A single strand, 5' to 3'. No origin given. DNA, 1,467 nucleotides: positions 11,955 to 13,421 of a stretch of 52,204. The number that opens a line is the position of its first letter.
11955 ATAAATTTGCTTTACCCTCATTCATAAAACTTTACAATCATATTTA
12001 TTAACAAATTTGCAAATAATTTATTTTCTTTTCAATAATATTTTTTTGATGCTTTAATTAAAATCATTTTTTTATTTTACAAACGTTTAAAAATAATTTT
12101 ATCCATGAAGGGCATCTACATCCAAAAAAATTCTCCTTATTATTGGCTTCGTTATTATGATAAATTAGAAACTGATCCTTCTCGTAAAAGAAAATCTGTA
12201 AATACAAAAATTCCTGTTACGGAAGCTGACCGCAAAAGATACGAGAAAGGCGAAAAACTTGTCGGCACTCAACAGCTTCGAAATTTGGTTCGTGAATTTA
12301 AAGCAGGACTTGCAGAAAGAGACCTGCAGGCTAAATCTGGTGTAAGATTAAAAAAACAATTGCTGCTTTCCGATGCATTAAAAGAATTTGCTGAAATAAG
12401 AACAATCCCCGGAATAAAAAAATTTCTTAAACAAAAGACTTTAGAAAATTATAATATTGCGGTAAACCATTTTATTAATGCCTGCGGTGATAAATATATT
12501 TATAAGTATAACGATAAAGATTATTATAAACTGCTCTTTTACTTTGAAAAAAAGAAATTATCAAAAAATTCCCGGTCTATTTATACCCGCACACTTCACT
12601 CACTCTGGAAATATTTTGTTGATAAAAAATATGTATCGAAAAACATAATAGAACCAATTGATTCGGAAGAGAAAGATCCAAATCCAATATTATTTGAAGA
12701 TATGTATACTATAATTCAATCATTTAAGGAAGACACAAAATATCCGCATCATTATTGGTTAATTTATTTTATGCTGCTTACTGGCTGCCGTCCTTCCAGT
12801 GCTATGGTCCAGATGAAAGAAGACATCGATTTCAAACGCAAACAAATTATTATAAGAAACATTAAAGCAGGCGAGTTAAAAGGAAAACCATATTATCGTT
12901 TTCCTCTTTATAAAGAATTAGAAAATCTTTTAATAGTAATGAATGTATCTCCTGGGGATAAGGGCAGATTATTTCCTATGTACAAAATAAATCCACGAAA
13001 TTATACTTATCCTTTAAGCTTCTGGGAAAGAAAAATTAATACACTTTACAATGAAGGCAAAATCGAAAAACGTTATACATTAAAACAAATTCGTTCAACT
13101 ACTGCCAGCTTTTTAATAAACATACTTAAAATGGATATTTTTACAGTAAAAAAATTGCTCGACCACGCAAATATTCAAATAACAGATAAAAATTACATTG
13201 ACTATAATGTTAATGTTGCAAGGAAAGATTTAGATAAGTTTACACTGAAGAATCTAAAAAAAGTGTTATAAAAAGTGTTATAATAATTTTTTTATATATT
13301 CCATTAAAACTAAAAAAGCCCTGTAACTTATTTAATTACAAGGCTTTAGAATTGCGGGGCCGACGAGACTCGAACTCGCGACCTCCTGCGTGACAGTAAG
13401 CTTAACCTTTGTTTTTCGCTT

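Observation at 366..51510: Dispersed GC-rich palindromic mini-element, stop-free in all six frames, sitting in frame inside unrelated phage genes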

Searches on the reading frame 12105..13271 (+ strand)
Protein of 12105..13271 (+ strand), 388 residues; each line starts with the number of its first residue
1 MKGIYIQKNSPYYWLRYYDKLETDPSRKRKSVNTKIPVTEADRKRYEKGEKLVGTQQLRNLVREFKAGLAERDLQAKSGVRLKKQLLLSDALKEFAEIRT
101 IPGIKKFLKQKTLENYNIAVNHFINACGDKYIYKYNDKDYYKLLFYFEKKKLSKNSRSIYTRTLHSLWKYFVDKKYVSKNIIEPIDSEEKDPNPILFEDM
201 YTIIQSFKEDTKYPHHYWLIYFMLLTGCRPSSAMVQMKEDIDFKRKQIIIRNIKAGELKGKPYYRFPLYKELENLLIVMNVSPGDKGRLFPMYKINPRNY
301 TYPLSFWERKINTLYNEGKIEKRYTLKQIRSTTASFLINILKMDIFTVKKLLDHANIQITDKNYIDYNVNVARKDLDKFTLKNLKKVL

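Call 14: search_protein_families(library=phrogs, proteins=[window:12105-13271:+], max_evalue=0.001)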
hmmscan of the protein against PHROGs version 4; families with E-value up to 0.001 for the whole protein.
window:12105-13271:+ (388 aa): 2 families
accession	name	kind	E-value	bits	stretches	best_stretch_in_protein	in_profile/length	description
phrog_1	-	integration and excision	1.1e-28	101.8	1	6-378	116-446/611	integrase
phrog_216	-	integration and excision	6.6e-14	52.7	1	158-381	16-238/301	integrase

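Call 55: find_encoding_contigs(protein=window:12105-13271:+, flank=10000, max_places=6)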
Protein window:12105-13271:+ (388 aa): 1 contig read that carries it; 1 place shown.
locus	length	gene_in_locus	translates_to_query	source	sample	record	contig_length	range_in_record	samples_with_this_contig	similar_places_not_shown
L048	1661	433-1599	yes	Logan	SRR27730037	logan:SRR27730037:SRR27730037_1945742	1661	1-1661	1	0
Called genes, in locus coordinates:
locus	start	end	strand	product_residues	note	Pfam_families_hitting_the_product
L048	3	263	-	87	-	?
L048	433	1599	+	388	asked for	PF00589:Phage_integrase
